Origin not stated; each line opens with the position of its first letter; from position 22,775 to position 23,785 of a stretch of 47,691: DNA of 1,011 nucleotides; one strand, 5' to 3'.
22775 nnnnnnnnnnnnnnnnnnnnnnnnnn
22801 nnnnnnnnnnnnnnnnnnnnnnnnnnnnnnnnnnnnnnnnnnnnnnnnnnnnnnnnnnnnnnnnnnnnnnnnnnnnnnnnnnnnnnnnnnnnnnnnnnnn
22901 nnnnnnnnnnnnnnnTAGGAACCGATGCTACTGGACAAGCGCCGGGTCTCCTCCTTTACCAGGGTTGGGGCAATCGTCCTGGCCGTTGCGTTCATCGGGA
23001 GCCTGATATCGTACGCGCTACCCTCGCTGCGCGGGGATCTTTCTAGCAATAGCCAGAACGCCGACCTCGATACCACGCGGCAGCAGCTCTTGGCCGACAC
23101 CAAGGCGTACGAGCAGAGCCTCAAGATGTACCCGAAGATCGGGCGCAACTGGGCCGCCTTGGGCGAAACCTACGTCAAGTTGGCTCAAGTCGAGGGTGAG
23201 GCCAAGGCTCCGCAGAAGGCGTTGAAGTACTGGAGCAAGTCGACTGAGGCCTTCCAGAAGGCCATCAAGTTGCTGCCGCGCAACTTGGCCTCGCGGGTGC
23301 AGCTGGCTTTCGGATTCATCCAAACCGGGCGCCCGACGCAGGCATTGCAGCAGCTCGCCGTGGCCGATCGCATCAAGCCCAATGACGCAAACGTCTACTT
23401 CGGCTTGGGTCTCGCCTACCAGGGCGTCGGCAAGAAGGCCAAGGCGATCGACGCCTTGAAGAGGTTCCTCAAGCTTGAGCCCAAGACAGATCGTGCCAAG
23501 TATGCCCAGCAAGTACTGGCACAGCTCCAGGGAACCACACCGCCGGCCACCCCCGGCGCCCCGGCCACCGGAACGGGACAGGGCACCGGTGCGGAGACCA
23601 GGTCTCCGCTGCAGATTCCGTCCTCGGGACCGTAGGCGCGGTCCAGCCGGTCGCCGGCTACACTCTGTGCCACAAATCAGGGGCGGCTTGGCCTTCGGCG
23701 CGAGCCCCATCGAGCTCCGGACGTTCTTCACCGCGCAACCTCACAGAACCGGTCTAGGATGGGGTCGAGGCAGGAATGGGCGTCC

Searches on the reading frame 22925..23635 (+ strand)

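Call 48: search_protein_families(library=pfam, proteins=[window:22925-23635:+], max_evalue=0.00001)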
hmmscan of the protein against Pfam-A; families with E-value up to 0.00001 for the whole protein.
window:22925-23635:+ (236 aa): 11 families
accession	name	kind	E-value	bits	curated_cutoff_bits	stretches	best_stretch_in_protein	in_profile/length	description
PF07719.23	TPR_2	-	1.7e-10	40.6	27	0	155-187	1-33/34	Tetratricopeptide repeat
PF13431.12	TPR_17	-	2.7e-10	40.1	24.4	0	61-90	1-30/34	Tetratricopeptide repeat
PF00515.34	TPR_1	-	7.4e-09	35.5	27.8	0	155-187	1-33/34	Tetratricopeptide repeat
PF14559.12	TPR_19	-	7.7e-09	36.2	25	0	108-157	12-61/68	Tetratricopeptide repeat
PF13424.12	TPR_12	-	1e-08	35.7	30.1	0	145-182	31-72/77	Tetratricopeptide repeat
PF13371.12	TPR_9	-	1.2e-07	32.1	35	0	150-200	24-71/73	Tetratricopeptide repeat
PF13428.12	TPR_14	-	1.4e-07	31.9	23.5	0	156-193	2-39/44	Tetratricopeptide repeat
PF23914.1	TPR_CcmH_CycH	-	4.2e-07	30.4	42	0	103-190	66-156/158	Cytochrome c-type biogenesis protein H TPR domain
PF13414.12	TPR_11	-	8.4e-07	29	26.8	0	132-169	5-42/42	TPR repeat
PF13181.12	TPR_8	-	1e-06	28.9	25.7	0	155-187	1-33/34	Tetratricopeptide repeat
PF14561.12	TPR_20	-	5.9e-06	27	25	0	105-144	6-45/90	Tetratricopeptide repeat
